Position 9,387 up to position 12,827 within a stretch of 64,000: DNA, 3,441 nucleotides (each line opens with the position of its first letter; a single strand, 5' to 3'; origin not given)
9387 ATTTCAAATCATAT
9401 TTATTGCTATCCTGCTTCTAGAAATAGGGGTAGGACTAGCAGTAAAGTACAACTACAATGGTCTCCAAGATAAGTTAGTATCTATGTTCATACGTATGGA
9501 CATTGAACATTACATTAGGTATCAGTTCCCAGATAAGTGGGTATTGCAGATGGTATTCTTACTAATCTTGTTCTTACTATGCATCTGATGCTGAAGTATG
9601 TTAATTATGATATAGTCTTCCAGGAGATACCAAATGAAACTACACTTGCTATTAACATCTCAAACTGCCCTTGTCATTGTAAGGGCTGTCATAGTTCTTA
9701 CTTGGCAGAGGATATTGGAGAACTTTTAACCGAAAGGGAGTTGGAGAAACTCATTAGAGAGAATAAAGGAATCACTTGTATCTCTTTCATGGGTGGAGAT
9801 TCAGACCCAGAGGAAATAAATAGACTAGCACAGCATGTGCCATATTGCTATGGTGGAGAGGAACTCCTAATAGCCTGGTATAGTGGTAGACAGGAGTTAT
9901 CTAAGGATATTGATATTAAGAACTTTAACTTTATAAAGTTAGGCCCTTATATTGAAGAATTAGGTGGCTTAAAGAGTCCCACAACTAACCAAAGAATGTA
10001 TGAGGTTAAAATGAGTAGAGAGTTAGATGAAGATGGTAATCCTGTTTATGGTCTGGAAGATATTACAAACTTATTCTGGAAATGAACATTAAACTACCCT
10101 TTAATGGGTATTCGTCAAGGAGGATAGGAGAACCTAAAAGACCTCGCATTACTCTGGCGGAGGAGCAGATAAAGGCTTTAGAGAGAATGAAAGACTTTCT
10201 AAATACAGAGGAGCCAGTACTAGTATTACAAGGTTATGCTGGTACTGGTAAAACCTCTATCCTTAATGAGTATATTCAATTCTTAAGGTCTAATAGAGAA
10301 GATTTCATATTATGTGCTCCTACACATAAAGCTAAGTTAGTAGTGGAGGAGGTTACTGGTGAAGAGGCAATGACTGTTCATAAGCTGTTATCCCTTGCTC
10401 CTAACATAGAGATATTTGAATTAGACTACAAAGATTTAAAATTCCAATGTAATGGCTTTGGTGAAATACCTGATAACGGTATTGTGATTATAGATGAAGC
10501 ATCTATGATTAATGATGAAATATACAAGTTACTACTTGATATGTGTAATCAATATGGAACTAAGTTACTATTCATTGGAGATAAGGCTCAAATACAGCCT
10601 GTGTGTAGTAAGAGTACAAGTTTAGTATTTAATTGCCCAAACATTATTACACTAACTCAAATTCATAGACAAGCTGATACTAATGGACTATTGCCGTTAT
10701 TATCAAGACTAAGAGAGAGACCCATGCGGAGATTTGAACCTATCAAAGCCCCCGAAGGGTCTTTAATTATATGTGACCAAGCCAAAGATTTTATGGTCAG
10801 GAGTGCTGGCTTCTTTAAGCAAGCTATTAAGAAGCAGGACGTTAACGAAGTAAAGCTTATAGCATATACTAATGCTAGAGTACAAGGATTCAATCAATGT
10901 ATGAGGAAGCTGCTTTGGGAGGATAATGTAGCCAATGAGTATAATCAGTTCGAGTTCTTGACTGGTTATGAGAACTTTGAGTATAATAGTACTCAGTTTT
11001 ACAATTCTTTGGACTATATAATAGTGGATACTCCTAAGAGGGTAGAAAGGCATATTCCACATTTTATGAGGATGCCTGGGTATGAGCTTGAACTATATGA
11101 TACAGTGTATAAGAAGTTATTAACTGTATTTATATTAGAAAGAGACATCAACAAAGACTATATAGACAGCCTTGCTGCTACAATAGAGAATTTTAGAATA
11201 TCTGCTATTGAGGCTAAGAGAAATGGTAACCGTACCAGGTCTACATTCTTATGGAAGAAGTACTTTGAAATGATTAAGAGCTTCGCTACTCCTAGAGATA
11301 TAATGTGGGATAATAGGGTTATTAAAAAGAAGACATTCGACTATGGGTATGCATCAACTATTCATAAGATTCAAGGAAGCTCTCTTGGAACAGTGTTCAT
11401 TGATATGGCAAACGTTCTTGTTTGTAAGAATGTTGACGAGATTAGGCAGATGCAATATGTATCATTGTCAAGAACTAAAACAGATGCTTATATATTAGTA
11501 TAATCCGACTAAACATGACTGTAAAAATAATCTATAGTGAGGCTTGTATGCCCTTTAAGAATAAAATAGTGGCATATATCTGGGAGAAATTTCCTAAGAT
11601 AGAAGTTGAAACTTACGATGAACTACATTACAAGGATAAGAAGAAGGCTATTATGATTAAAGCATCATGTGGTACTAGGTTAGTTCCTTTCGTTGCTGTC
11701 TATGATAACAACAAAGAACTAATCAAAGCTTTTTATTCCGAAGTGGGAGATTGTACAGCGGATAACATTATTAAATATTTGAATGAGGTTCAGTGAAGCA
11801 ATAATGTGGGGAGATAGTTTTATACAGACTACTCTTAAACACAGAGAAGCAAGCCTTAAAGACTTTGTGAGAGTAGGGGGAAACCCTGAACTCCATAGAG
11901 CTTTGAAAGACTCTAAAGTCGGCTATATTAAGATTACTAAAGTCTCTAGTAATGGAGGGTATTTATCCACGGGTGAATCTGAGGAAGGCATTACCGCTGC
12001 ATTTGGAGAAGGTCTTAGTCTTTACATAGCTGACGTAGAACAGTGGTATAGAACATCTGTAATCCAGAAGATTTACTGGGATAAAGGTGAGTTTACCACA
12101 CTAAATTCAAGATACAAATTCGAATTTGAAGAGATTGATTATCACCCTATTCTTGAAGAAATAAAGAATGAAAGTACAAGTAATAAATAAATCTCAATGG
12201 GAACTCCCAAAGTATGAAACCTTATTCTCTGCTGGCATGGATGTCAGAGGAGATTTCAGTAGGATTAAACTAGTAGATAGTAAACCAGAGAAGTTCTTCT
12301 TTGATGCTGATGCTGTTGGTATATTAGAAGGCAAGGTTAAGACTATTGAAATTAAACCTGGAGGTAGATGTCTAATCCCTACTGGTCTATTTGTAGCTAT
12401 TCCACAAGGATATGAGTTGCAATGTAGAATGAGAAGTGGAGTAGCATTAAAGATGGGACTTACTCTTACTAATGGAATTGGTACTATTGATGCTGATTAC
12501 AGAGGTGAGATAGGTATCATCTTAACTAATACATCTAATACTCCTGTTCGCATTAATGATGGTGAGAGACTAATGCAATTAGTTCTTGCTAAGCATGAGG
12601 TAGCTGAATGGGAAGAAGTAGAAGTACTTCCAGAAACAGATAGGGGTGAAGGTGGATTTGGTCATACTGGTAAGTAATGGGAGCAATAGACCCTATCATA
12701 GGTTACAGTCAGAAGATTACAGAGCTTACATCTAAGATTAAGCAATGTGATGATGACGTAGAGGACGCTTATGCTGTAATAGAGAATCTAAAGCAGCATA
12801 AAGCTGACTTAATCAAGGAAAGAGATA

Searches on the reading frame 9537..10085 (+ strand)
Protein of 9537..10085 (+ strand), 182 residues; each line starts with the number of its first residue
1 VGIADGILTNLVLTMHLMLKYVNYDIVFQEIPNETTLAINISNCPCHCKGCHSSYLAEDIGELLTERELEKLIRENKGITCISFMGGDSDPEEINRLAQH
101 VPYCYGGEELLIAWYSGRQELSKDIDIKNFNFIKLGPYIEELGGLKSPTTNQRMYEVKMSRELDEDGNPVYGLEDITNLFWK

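Call 62: search_protein_families(library=pfam, proteins=[window:9537-10085:+], max_evalue=0.001)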
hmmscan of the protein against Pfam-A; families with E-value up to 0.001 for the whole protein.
window:9537-10085:+ (182 aa): 1 family
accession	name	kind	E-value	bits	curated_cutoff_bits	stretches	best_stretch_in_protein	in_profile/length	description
PF13353.11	Fer4_12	-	4.5e-05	24.2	22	1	39-89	10-63/137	4Fe-4S single cluster domain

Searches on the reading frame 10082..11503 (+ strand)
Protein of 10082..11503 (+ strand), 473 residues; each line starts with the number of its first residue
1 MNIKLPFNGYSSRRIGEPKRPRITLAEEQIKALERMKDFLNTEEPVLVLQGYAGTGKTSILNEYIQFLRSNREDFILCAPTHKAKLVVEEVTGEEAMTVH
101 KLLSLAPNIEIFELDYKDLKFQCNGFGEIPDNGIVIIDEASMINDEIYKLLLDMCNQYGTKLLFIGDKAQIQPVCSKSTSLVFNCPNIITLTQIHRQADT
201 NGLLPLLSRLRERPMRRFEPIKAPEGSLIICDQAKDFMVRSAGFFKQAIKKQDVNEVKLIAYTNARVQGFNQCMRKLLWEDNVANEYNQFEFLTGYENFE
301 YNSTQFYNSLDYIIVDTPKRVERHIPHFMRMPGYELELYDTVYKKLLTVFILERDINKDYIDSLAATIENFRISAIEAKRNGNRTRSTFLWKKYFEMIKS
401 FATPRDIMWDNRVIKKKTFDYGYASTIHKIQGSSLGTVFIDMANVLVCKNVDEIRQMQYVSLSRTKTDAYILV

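Call 18: search_protein_families(library=phrogs, proteins=[window:10082-11503:+], max_evalue=0.00001)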
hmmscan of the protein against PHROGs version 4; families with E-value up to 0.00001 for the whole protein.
window:10082-11503:+ (473 aa): 4 families
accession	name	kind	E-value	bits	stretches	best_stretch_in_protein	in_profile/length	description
phrog_325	-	DNA, RNA and nucleotide metabolism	2.1e-69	235.9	1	23-471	469-866/986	Dda-like helicase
phrog_4412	-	DNA, RNA and nucleotide metabolism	2.6e-38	132.9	1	20-215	326-506/743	exonuclease V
phrog_170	-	other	4.6e-08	33.9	0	33-61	80-107/323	PhoH-like phosphate starvation-inducible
phrog_25471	-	unknown function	1e-07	33.2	1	25-168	3-157/162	-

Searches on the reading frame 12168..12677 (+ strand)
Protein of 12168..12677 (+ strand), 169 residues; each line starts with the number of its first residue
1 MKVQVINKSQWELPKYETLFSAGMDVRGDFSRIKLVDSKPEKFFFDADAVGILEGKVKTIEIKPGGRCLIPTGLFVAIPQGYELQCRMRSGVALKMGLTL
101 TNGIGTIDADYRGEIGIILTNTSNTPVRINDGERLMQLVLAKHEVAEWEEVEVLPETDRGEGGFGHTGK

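Call 62: search_protein_families(library=pfam, proteins=[window:12168-12677:+], max_evalue=0.001)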
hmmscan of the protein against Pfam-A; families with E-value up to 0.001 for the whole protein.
window:12168-12677:+ (169 aa): 2 families
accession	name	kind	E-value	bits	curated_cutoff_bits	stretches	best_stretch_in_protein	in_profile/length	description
PF00692.24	dUTPase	-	7.2e-23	81.2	22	1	59-168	23-129/129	dUTPase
PF22769.1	DCD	-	9e-10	39.3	27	1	22-142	29-152/153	dCTP deaminase-like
